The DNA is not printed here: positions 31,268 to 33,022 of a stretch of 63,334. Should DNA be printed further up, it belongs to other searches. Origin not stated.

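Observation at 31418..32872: EBP paralog 1 looks like an ATPase-dead, sigma54-contact-deficient enhancer-binding protein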

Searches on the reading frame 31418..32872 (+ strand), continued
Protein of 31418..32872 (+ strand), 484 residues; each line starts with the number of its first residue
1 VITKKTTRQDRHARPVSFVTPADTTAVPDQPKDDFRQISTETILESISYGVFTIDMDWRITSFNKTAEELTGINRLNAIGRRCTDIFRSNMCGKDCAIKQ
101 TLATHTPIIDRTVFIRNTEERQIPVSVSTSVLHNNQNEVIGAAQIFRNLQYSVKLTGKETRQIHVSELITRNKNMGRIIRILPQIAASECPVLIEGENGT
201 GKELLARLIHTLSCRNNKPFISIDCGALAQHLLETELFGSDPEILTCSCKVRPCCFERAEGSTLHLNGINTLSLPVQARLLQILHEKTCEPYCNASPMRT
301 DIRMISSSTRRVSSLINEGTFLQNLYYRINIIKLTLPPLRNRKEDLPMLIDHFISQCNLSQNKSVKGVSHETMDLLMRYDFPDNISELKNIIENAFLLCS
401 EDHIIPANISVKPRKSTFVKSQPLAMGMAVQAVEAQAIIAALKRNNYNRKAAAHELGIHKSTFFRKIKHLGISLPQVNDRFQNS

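Call 22: find_homologous_proteins(query=A2, max_evalue=1e-60)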
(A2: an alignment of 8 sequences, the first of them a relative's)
Query A2 (8 sequences) (484 aa, profile of the alignment): 4709 proteins with E <= 1e-60 among 8000 candidates; the best 120 are listed.
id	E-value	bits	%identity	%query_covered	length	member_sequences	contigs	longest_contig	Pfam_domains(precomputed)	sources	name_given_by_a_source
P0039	5.7e-257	871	51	93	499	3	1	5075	PF13426.14,PF13188.14,PF00158.33,PF25601.2,PF02954.26,PF08448.17,PF00989.32,PF14532.13,PF07728.21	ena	-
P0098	3.7e-249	845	48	93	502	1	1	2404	PF13426.14,PF13188.14,PF00158.33,PF25601.2,PF02954.26,PF08448.17,PF00004.36,PF00989.32,PF14532.13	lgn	-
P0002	8.5e-249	844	63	100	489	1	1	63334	PF13426.14,PF00158.33,PF07724.21,PF25601.2,PF02954.26,PF08448.17,PF00989.32,PF14532.13,PF07728.21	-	-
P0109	3.7e-248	842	49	93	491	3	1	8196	PF13426.14,PF13188.14,PF00158.33,PF25601.2,PF02954.26,PF08448.17,PF00989.32,PF14532.13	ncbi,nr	ncbi:MAG TPA: Fis family transcriptional regulator [Desulfobacteraceae bacterium]|nr:Fis family tran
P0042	7.1e-248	841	50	93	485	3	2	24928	PF13426.14,PF13188.14,PF00158.33,PF25601.2,PF02954.26,PF00989.32,PF14532.13,PF07728.21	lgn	-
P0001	7.5e-244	828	100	100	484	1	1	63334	PF13426.14,PF13188.14,PF00158.33,PF25601.2,PF02954.26,PF08448.17,PF00989.32,PF14532.13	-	-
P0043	6.2e-243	825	50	96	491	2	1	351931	PF13426.14,PF00158.33,PF25601.2,PF02954.26,PF08448.17,PF00004.36,PF00989.32,PF14532.13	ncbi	ncbi:MAG: sigma 54-interacting transcriptional regulator [Pseudomonadota bacterium]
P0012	4.5e-234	796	48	92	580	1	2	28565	PF13426.14,PF13188.14,PF12860.14,PF00158.33,PF25601.2,PF02954.26,PF08448.17,PF00989.32,PF14532.13,PF07728.21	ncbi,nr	ncbi:MAG: sigma 54-interacting transcriptional regulator [Proteobacteria bacterium]|nr:sigma 54-inte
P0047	9.9e-234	795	52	94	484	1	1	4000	PF13426.14,PF13188.14,PF00158.33,PF25601.2,PF02954.26,PF08448.17,PF00989.32,PF14532.13,PF07728.21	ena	-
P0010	4.2e-231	786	48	92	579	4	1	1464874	PF13596.13,PF13426.14,PF13188.14,PF00158.33,PF25601.2,PF02954.26,PF08448.17,PF00004.36,PF00989.32,PF14532.13,PF07728.21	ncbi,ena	-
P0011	2.8e-230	783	48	91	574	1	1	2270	PF13426.14,PF13188.14,PF12860.14,PF00158.33,PF25601.2,PF02954.26,PF08448.17,PF00004.36,PF00989.32,PF14532.13,PF07728.21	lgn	-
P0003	7.4e-227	772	41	93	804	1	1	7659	PF13426.14,PF13188.14,PF24820.2,PF00004.36,PF14532.13,PF07728.21,PF13596.13,PF08447.19,PF12860.14,PF00158.33,PF07724.21,PF25601.2,PF02954.26,PF18024.8,PF08448.17,PF00989.32,PF14598.13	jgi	jgi:PAS domain S-box-containing protein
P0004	1.2e-226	771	41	92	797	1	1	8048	PF13426.14,PF13188.14,PF14532.13,PF07728.21,PF13596.13,PF08447.19,PF12860.14,PF00158.33,PF25601.2,PF02954.26,PF08448.17,PF00989.32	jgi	-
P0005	6.9e-225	765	42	91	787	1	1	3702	PF13426.14,PF13188.14,PF00004.36,PF14532.13,PF07728.21,PF13596.13,PF08447.19,PF12860.14,PF00158.33,PF25601.2,PF02954.26,PF18024.8,PF08448.17,PF00989.32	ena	-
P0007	3.8e-222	756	40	92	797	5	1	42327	PF13426.14,PF13188.14,PF00004.36,PF14532.13,PF07728.21,PF13596.13,PF08447.19,PF00158.33,PF25601.2,PF02954.26,PF08448.17,PF26637.1,PF00989.32,PF14598.13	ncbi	ncbi:MAG: sigma 54-interacting transcriptional regulator [Thermodesulfobacteriota bacterium]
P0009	1.1e-221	755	42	90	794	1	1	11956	PF13426.14,PF13188.14,PF24820.2,PF00004.36,PF14532.13,PF07728.21,PF13596.13,PF08447.19,PF00158.33,PF25601.2,PF02954.26,PF08448.17,PF00989.32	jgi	jgi:PAS domain S-box-containing protein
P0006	9.6e-221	752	42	91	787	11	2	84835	PF13426.14,PF13188.14,PF00004.36,PF14532.13,PF07728.21,PF13596.13,PF08447.19,PF12860.14,PF00158.33,PF25601.2,PF02954.26,PF18024.8,PF08448.17,PF00989.32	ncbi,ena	-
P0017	2.3e-213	727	55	93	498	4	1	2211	PF13426.14,PF13188.14,PF00158.33,PF25601.2,PF02954.26,PF08448.17,PF00989.32,PF14532.13,PF07728.21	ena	-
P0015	4.2e-213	727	38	91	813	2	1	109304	PF13426.14,PF13188.14,PF24820.2,PF14532.13,PF07728.21,PF13596.13,PF08447.19,PF12860.14,PF00158.33,PF25601.2,PF02954.26,PF08448.17,PF00989.32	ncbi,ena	-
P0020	6.3e-212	723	55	93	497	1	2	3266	PF13426.14,PF13188.14,PF00158.33,PF25601.2,PF02954.26,PF08448.17,PF00989.32,PF14532.13,PF07728.21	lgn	-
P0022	5.2e-211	720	54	94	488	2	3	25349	PF13426.14,PF13188.14,PF00158.33,PF25601.2,PF02954.26,PF08448.17,PF00004.36,PF00989.32,PF14532.13,PF07728.21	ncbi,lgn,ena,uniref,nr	ncbi:MAG: sigma 54-interacting transcriptional regulator [Desulfobulbaceae bacterium]|uniref:Sigma 5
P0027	5.7e-211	719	54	93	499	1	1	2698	PF13426.14,PF13188.14,PF00158.33,PF25601.2,PF02954.26,PF08448.17,PF00989.32,PF14532.13,PF07728.21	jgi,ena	-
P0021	6.9e-211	719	41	92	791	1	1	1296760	PF13426.14,PF13188.14,PF00004.36,PF14532.13,PF07728.21,PF13596.13,PF08447.19,PF00158.33,PF25601.2,PF02954.26,PF08448.17,PF00989.32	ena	-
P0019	2.0e-210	718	40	92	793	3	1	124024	PF13426.14,PF13188.14,PF00004.36,PF14532.13,PF07728.21,PF13596.13,PF08447.19,PF00158.33,PF07724.21,PF25601.2,PF02954.26,PF08448.17,PF00989.32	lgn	-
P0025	2.6e-210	717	54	93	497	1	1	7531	PF13426.14,PF13188.14,PF00158.33,PF25601.2,PF02954.26,PF08448.17,PF00989.32,PF14532.13,PF07728.21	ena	-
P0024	6.2e-210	716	54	94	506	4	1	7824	PF13426.14,PF13188.14,PF00158.33,PF25601.2,PF02954.26,PF08448.17,PF00989.32,PF14532.13,PF07728.21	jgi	-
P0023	1.2e-209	715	41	92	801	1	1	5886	PF13426.14,PF13188.14,PF14532.13,PF07728.21,PF13596.13,PF08447.19,PF12860.14,PF00158.33,PF25601.2,PF02954.26,PF08448.17,PF00989.32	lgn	-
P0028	2.1e-209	714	55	93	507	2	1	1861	PF13426.14,PF13188.14,PF00158.33,PF25601.2,PF02954.26,PF08448.17,PF00989.32,PF14532.13,PF07728.21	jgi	jgi:PAS domain S-box-containing protein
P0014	4.2e-209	713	41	93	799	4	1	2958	PF13426.14,PF13188.14,PF14532.13,PF07728.21,PF13596.13,PF08447.19,PF12860.14,PF00158.33,PF25601.2,PF02954.26,PF08448.17,PF00989.32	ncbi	-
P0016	8.7e-209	712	40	93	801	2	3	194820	PF13426.14,PF13188.14,PF14532.13,PF07728.21,PF13596.13,PF08447.19,PF12860.14,PF00158.33,PF25601.2,PF02954.26,PF08448.17,PF00989.32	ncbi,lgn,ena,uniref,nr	ncbi:sigma 54-interacting transcriptional regulator [Desulfobulbus elongatus]|uniref:sigma 54-intera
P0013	1.3e-208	712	42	92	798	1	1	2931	PF13596.13,PF08447.19,PF13426.14,PF13188.14,PF00158.33,PF25601.2,PF02954.26,PF08448.17,PF00989.32,PF14532.13,PF07728.21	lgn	-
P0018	5.6e-207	706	41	93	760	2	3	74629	PF13426.14,PF13188.14,PF00004.36,PF14532.13,PF07728.21,PF13596.13,PF08447.19,PF12860.14,PF00158.33,PF25601.2,PF02954.26,PF08448.17,PF00989.32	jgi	jgi:PAS domain S-box-containing protein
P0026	2.2e-206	704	54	92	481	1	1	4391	PF13426.14,PF13188.14,PF00158.33,PF25601.2,PF02954.26,PF08448.17,PF00004.36,PF00989.32,PF14532.13,PF07728.21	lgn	-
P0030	1.0e-205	702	40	92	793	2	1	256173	PF13426.14,PF13188.14,PF00004.36,PF14532.13,PF07728.21,PF13596.13,PF08447.19,PF00158.33,PF25601.2,PF02954.26,PF08448.17,PF00989.32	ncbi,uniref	ncbi:sigma 54-interacting transcriptional regulator [Desulfogranum japonicum]|uniref:sigma 54-intera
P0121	9.0e-205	699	49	100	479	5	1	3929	PF13426.14,PF13188.14,PF00158.33,PF25601.2,PF02954.26,PF08448.17,PF00989.32,PF14532.13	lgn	-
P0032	1.1e-204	699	40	92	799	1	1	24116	PF13426.14,PF13188.14,PF24820.2,PF00004.36,PF14532.13,PF07728.21,PF13596.13,PF08447.19,PF12860.14,PF00158.33,PF25601.2,PF02954.26,PF08448.17,PF00989.32,PF14598.13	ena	-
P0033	5.3e-204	697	39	92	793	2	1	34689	PF13426.14,PF13188.14,PF00004.36,PF14532.13,PF07728.21,PF13596.13,PF08447.19,PF00158.33,PF07724.21,PF25601.2,PF02954.26,PF08448.17,PF00989.32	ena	-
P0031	3.1e-203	694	41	92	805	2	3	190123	PF13596.13,PF08447.19,PF13426.14,PF13188.14,PF00158.33,PF25601.2,PF02954.26,PF08448.17,PF00989.32,PF14532.13,PF07728.21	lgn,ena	-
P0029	4.6e-201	687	42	92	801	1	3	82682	PF13426.14,PF13188.14,PF00004.36,PF14532.13,PF07728.21,PF13596.13,PF08447.19,PF12860.14,PF00158.33,PF25601.2,PF02954.26,PF08448.17,PF00989.32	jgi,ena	-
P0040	1.2e-199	682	49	95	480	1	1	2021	PF13426.14,PF13188.14,PF00158.33,PF25601.2,PF02954.26,PF08448.17,PF00004.36,PF00989.32,PF14532.13,PF07728.21,PF01078.28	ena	-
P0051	6.9e-198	676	47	92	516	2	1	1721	PF13426.14,PF13188.14,PF00158.33,PF25601.2,PF02954.26,PF08448.17,PF00004.36,PF00989.32,PF14532.13,PF07728.21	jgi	jgi:PAS domain S-box-containing protein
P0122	5.4e-197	673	48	92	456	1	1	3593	PF13426.14,PF00158.33,PF25601.2,PF02954.26,PF00989.32,PF14532.13,PF07728.21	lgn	-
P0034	2.3e-194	665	41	93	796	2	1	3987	PF13426.14,PF13188.14,PF24820.2,PF00004.36,PF14532.13,PF07728.21,PF13596.13,PF08447.19,PF00158.33,PF25601.2,PF02954.26,PF08448.17,PF00989.32,PF14598.13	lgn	-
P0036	8.3e-194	663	41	91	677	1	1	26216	PF13426.14,PF13188.14,PF24820.2,PF00004.36,PF14532.13,PF07728.21,PF13596.13,PF08447.19,PF12860.14,PF00158.33,PF25601.2,PF02954.26,PF08448.17,PF00989.32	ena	-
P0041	4.0e-191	654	50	91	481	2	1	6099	PF13426.14,PF13188.14,PF00158.33,PF25601.2,PF02954.26,PF08448.17,PF00989.32,PF14532.13,PF07728.21,PF01078.28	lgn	-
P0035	1.1e-189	649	40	90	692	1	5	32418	PF13426.14,PF13188.14,PF00004.36,PF14532.13,PF07728.21,PF13596.13,PF00158.33,PF25601.2,PF02954.26,PF08448.17,PF00989.32,PF01078.28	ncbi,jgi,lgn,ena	-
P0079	1.3e-188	646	46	92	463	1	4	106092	PF13426.14,PF13188.14,PF00158.33,PF25601.2,PF02954.26,PF08448.17,PF00989.32,PF14532.13,PF07728.21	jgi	-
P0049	1.5e-188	646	49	91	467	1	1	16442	PF13426.14,PF13188.14,PF00158.33,PF25601.2,PF02954.26,PF08448.17,PF00989.32,PF14532.13,PF07728.21,PF01078.28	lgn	-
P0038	1.5e-187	642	41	91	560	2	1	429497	PF13426.14,PF13188.14,PF14532.13,PF07728.21,PF13596.13,PF08447.19,PF00158.33,PF25601.2,PF02954.26,PF18024.8,PF08448.17,PF00989.32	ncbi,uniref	ncbi:sigma 54-interacting transcriptional regulator [Dissulfuribacter thermophilus]|uniref:sigma-54 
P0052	5.9e-187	640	50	92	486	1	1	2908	PF13426.14,PF20030.6,PF13188.14,PF00158.33,PF25601.2,PF02954.26,PF08448.17,PF00989.32,PF14532.13,PF07728.21,PF01078.28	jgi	jgi:PAS domain S-box-containing protein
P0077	7.4e-187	640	50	92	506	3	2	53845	PF13426.14,PF13188.14,PF00158.33,PF25601.2,PF02954.26,PF08448.17,PF00004.36,PF00989.32,PF14532.13,PF07728.21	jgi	jgi:PAS domain S-box-containing protein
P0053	2.5e-186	638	49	92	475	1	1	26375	PF13426.14,PF13188.14,PF00158.33,PF25601.2,PF02954.26,PF08448.17,PF00989.32,PF14532.13,PF07728.21,PF01078.28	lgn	-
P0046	6.2e-186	637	49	93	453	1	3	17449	PF13426.14,PF13188.14,PF00158.33,PF07724.21,PF25601.2,PF02954.26,PF08448.17,PF00004.36,PF00989.32,PF14532.13,PF07728.21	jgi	jgi:PAS domain S-box-containing protein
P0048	1.3e-185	636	49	92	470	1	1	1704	PF13426.14,PF13188.14,PF00158.33,PF25601.2,PF02954.26,PF08448.17,PF00989.32,PF14532.13,PF07728.21,PF01078.28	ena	-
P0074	1.5e-185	636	49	92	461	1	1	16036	PF13426.14,PF13188.14,PF00158.33,PF25601.2,PF02954.26,PF08448.17,PF00004.36,PF00989.32,PF14532.13,PF07728.21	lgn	-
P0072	2.4e-185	635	49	92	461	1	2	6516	PF13426.14,PF13188.14,PF00158.33,PF25601.2,PF02954.26,PF08448.17,PF00004.36,PF00989.32,PF14532.13,PF07728.21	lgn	-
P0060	3.1e-185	635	49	92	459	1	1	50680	PF13426.14,PF13188.14,PF00158.33,PF25601.2,PF02954.26,PF18024.8,PF08448.17,PF00989.32,PF14532.13,PF07728.21,PF01078.28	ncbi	ncbi:MAG: sigma 54-interacting transcriptional regulator [Verrucomicrobiota bacterium]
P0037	3.2e-185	635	42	91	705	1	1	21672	PF13596.13,PF13426.14,PF13188.14,PF00158.33,PF25601.2,PF02954.26,PF08448.17,PF00004.36,PF00989.32,PF14532.13,PF07728.21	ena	-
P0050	3.8e-185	634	50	93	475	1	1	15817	PF13426.14,PF13188.14,PF00004.36,PF14532.13,PF07728.21,PF00158.33,PF07724.21,PF25601.2,PF02954.26,PF08448.17,PF00989.32,PF01078.28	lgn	-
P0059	5.6e-185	634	48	95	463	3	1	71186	PF13426.14,PF13188.14,PF00158.33,PF25601.2,PF02954.26,PF08448.17,PF00989.32,PF14532.13,PF07728.21,PF01078.28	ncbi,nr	ncbi:MAG: sigma 54-interacting transcriptional regulator [bacterium]|nr:sigma 54-interacting transcr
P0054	8.4e-185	633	50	91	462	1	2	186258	PF13426.14,PF13188.14,PF00158.33,PF25601.2,PF02954.26,PF08448.17,PF00989.32,PF14532.13,PF07728.21,PF01078.28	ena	-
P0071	1.7e-184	632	47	93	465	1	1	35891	PF13426.14,PF13188.14,PF00158.33,PF25601.2,PF02954.26,PF08448.17,PF00989.32,PF14532.13,PF07728.21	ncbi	-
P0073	3.4e-184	631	48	91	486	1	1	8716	PF13426.14,PF13188.14,PF00004.36,PF14532.13,PF07728.21,PF00158.33,PF07724.21,PF25601.2,PF02954.26,PF08448.17,PF00989.32,PF01078.28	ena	-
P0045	3.8e-184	631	49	92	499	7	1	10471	PF13426.14,PF13188.14,PF00158.33,PF25601.2,PF02954.26,PF08448.17,PF00989.32,PF14532.13,PF07728.21,PF01078.28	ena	-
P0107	5.8e-184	630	48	91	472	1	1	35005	PF13426.14,PF13188.14,PF00158.33,PF25601.2,PF02954.26,PF08448.17,PF00004.36,PF00989.32,PF14532.13,PF07728.21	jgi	jgi:PAS domain S-box-containing protein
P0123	6.1e-184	630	47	91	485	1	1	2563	PF13426.14,PF13188.14,PF00158.33,PF07724.21,PF25601.2,PF02954.26,PF08448.17,PF00989.32,PF14532.13,PF07728.21,PF01078.28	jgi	jgi:PAS domain S-box-containing protein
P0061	1.2e-183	629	49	92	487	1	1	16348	PF13426.14,PF13188.14,PF00004.36,PF14532.13,PF07728.21,PF00158.33,PF07724.21,PF25601.2,PF02954.26,PF08448.17,PF00989.32,PF01078.28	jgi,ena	-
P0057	1.3e-183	629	49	92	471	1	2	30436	PF13426.14,PF13188.14,PF00158.33,PF07724.21,PF25601.2,PF02954.26,PF08448.17,PF00989.32,PF14532.13,PF07728.21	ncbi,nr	ncbi:MAG: sigma 54-interacting transcriptional regulator [Deltaproteobacteria bacterium]|nr:sigma 54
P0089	2.3e-183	628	49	92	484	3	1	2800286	PF13426.14,PF13188.14,PF00158.33,PF25601.2,PF02954.26,PF08448.17,PF00004.36,PF00989.32,PF14532.13,PF07728.21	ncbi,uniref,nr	ncbi:sigma 54-interacting transcriptional regulator [Desulfobacterales bacterium RS19-109]|uniref:Si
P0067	2.3e-183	628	49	92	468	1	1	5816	PF13426.14,PF13188.14,PF00158.33,PF25601.2,PF02954.26,PF08448.17,PF00989.32,PF14532.13,PF07728.21,PF01078.28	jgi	-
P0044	8.4e-183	627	49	91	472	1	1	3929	PF13426.14,PF13188.14,PF00158.33,PF25601.2,PF02954.26,PF08448.17,PF00989.32,PF14532.13,PF07728.21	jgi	jgi:PAS domain S-box-containing protein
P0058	9.3e-183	626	48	91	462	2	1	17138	PF13426.14,PF13188.14,PF00158.33,PF07724.21,PF25601.2,PF02954.26,PF08448.17,PF00989.32,PF14532.13,PF07728.21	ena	-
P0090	1.0e-182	626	49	92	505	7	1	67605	PF13426.14,PF13188.14,PF00158.33,PF25601.2,PF02954.26,PF08448.17,PF00989.32,PF14532.13,PF07728.21,PF01078.28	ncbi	ncbi:MAG: sigma-54 interaction domain-containing protein [Thermodesulfobacteriota bacterium]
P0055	1.4e-182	626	50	91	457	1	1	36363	PF13426.14,PF13188.14,PF00158.33,PF25601.2,PF02954.26,PF08448.17,PF00989.32,PF14532.13,PF07728.21,PF01078.28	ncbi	-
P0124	1.9e-182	625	47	92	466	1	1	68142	PF13426.14,PF13188.14,PF00158.33,PF25601.2,PF02954.26,PF08448.17,PF00989.32,PF14532.13,PF07728.21,PF01078.28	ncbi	-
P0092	1.9e-182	625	46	92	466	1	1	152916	PF13426.14,PF13188.14,PF00158.33,PF25601.2,PF02954.26,PF08448.17,PF00989.32,PF14532.13,PF07728.21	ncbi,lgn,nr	ncbi:MAG: sigma 54-interacting transcriptional regulator [Desulfobacterales bacterium]|nr:sigma 54-i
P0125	2.5e-182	625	45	96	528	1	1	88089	PF13426.14,PF13188.14,PF00158.33,PF25601.2,PF02954.26,PF08448.17,PF00004.36,PF00989.32,PF14532.13,PF07728.21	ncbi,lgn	-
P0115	3.2e-182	625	48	91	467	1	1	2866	PF13426.14,PF13188.14,PF00158.33,PF25601.2,PF02954.26,PF08448.17,PF00989.32,PF14532.13,PF07728.21,PF01078.28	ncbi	-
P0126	1.5e-181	622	47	91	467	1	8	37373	PF13426.14,PF13188.14,PF00158.33,PF07724.21,PF25601.2,PF02954.26,PF08448.17,PF00989.32,PF14532.13,PF07728.21,PF01078.28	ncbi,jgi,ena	-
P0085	2.3e-181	622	49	91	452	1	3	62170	PF13426.14,PF13188.14,PF00158.33,PF07724.21,PF25601.2,PF02954.26,PF08448.17,PF00989.32,PF14532.13,PF07728.21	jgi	-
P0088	2.7e-181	622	47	92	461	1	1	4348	PF13426.14,PF13188.14,PF00158.33,PF25601.2,PF02954.26,PF08448.17,PF00004.36,PF00989.32,PF14532.13,PF07728.21,PF01078.28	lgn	-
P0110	2.8e-181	622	48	91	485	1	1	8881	PF13426.14,PF13188.14,PF00158.33,PF25601.2,PF02954.26,PF08448.17,PF00004.36,PF00989.32,PF14532.13,PF07728.21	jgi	jgi:PAS domain S-box-containing protein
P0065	6.7e-181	620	48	91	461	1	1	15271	PF13426.14,PF13188.14,PF00158.33,PF25601.2,PF02954.26,PF08448.17,PF00989.32,PF14532.13,PF07728.21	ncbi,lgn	-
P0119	7.7e-181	620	48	94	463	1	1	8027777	PF13426.14,PF00158.33,PF25601.2,PF02954.26,PF08448.17,PF00989.32,PF14532.13,PF07728.21,PF01078.28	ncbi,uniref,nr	ncbi:sigma-54 interaction domain-containing protein [Desulfonema magnum]|uniref:Transcriptional regu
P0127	1.4e-180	619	46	92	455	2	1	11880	PF13426.14,PF13188.14,PF00158.33,PF25601.2,PF02954.26,PF08448.17,PF00989.32,PF14532.13,PF07728.21,PF01078.28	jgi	-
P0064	1.6e-180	619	48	92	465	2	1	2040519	PF13426.14,PF13188.14,PF00158.33,PF25601.2,PF02954.26,PF08448.17,PF00989.32,PF14532.13,PF07728.21,PF01078.28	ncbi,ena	-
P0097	1.7e-180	619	47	92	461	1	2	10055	PF13426.14,PF13188.14,PF00158.33,PF25601.2,PF02954.26,PF08448.17,PF00004.36,PF00989.32,PF14532.13,PF07728.21,PF01078.28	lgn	-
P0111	4.1e-180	618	48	90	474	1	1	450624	PF13426.14,PF13188.14,PF00158.33,PF25601.2,PF02954.26,PF08448.17,PF00989.32,PF14532.13,PF07728.21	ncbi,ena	-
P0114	4.8e-180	617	47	91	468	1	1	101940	PF13426.14,PF13188.14,PF00158.33,PF25601.2,PF02954.26,PF08448.17,PF00989.32,PF14532.13,PF07728.21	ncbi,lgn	-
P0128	5.2e-180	617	47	92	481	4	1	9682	PF13426.14,PF13188.14,PF00158.33,PF25601.2,PF02954.26,PF08448.17,PF00989.32,PF14532.13,PF07728.21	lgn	-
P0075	5.2e-180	617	48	92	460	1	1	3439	PF13426.14,PF13188.14,PF00158.33,PF25601.2,PF02954.26,PF08448.17,PF00989.32,PF14532.13,PF07728.21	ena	-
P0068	6.3e-180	617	47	91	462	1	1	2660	PF13426.14,PF13188.14,PF00158.33,PF25601.2,PF02954.26,PF08448.17,PF00989.32,PF14532.13,PF07728.21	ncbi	-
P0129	6.3e-180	617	47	92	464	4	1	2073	PF13426.14,PF13188.14,PF00158.33,PF25601.2,PF02954.26,PF08448.17,PF00989.32,PF14532.13,PF07728.21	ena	-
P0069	9.9e-180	616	48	92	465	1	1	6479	PF13426.14,PF13188.14,PF00158.33,PF25601.2,PF02954.26,PF08448.17,PF00989.32,PF14532.13,PF07728.21,PF01078.28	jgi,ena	-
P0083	1.0e-179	616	41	89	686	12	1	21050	PF13596.13,PF13426.14,PF13188.14,PF12860.14,PF00158.33,PF25601.2,PF02954.26,PF08448.17,PF00989.32,PF14532.13,PF07728.21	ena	-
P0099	1.1e-179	616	48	90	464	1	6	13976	PF13426.14,PF13188.14,PF00158.33,PF25601.2,PF02954.26,PF08448.17,PF00989.32,PF14532.13,PF07728.21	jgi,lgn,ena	jgi:PAS domain S-box-containing protein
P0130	1.4e-179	616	46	91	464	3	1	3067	PF13426.14,PF13188.14,PF00158.33,PF25601.2,PF02954.26,PF08448.17,PF00989.32,PF14532.13,PF07728.21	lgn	-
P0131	2.3e-179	615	47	91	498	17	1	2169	PF13426.14,PF00158.33,PF25601.2,PF02954.26,PF08448.17,PF00989.32,PF14532.13,PF07728.21,PF01078.28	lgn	-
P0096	2.6e-179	615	47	91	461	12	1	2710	PF13426.14,PF13188.14,PF00158.33,PF25601.2,PF02954.26,PF08448.17,PF00989.32,PF14532.13,PF07728.21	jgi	jgi:PAS domain S-box-containing protein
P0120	2.6e-179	615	47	91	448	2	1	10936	PF13426.14,PF13188.14,PF00158.33,PF25601.2,PF02954.26,PF08448.17,PF00989.32,PF14532.13,PF07728.21,PF01078.28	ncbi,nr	ncbi:MAG: PAS domain-containing protein [Desulfobacteraceae bacterium]|nr:PAS domain-containing prot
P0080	3.3e-179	615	48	91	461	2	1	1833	PF13426.14,PF13188.14,PF00158.33,PF25601.2,PF02954.26,PF08448.17,PF00989.32,PF14532.13,PF07728.21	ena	-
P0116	3.7e-179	615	46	94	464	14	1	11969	PF13426.14,PF13188.14,PF00158.33,PF25601.2,PF02954.26,PF08448.17,PF00989.32,PF14532.13,PF07728.21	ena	-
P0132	4.6e-179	614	47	91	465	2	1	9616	PF13426.14,PF13188.14,PF00158.33,PF25601.2,PF02954.26,PF08448.17,PF00989.32,PF14532.13,PF07728.21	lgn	-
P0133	5.2e-179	614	45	93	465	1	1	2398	PF13426.14,PF13188.14,PF00158.33,PF25601.2,PF02954.26,PF08448.17,PF00989.32,PF14532.13,PF07728.21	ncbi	-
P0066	6.3e-179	614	48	91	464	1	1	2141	PF13426.14,PF13188.14,PF00158.33,PF25601.2,PF02954.26,PF08448.17,PF00989.32,PF14532.13,PF07728.21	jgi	-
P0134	9.7e-179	613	48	91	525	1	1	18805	PF13426.14,PF13188.14,PF00158.33,PF25601.2,PF02954.26,PF08448.17,PF00989.32,PF14532.13,PF07728.21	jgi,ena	-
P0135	1.5e-178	613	47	92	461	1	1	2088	PF13426.14,PF13188.14,PF00158.33,PF25601.2,PF02954.26,PF08448.17,PF00989.32,PF14532.13,PF07728.21,PF01078.28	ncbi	-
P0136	2.2e-178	612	46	93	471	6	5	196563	PF13426.14,PF13188.14,PF00158.33,PF25601.2,PF02954.26,PF08448.17,PF00989.32,PF14532.13,PF07728.21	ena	-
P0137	2.3e-178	612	47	90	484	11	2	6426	PF13426.14,PF13188.14,PF00158.33,PF25601.2,PF02954.26,PF08448.17,PF00989.32,PF14532.13,PF07728.21,PF01078.28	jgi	jgi:PAS domain S-box-containing protein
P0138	2.6e-178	612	46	92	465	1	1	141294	PF13426.14,PF13188.14,PF00158.33,PF25601.2,PF02954.26,PF08448.17,PF00989.32,PF14532.13,PF07728.21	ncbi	ncbi:MAG: sigma 54-interacting transcriptional regulator [Planctomycetota bacterium]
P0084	3.4e-178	611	48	91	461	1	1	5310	PF13426.14,PF00158.33,PF25601.2,PF02954.26,PF08448.17,PF00989.32,PF14532.13,PF07728.21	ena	-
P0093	3.9e-178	611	49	91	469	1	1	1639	PF13426.14,PF13188.14,PF00158.33,PF25601.2,PF02954.26,PF08448.17,PF00989.32,PF14532.13,PF07728.21,PF01078.28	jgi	jgi:PAS domain S-box-containing protein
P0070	6.0e-178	611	47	91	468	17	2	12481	PF13426.14,PF13188.14,PF00158.33,PF25601.2,PF02954.26,PF08448.17,PF00989.32,PF14532.13,PF07728.21,PF01078.28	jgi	-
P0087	6.7e-178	610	48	91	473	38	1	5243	PF13426.14,PF13188.14,PF00158.33,PF25601.2,PF02954.26,PF08448.17,PF00989.32,PF14532.13,PF07728.21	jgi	jgi:PAS domain S-box-containing protein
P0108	8.6e-178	610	47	91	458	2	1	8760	PF13426.14,PF13188.14,PF00158.33,PF25601.2,PF02954.26,PF08448.17,PF00989.32,PF14532.13,PF07728.21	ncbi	-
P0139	9.8e-178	610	49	90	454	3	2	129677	PF13426.14,PF13188.14,PF00158.33,PF25601.2,PF02954.26,PF08448.17,PF00989.32,PF14532.13,PF07728.21,PF01078.28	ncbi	-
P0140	1.0e-177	610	49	91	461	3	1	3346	PF13426.14,PF13188.14,PF00158.33,PF25601.2,PF02954.26,PF08448.17,PF00989.32,PF14532.13,PF07728.21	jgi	jgi:PAS domain S-box-containing protein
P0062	1.7e-177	609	49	91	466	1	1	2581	PF13426.14,PF13188.14,PF00158.33,PF25601.2,PF02954.26,PF08448.17,PF00004.36,PF00989.32,PF14532.13,PF07728.21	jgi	-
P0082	1.8e-177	609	48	91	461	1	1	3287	PF13426.14,PF13188.14,PF00158.33,PF25601.2,PF02954.26,PF08448.17,PF00989.32,PF14532.13,PF07728.21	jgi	jgi:PAS domain S-box-containing protein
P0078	2.0e-177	609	47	96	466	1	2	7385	PF13426.14,PF13188.14,PF00158.33,PF25601.2,PF02954.26,PF08448.17,PF00989.32,PF14532.13,PF07728.21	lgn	-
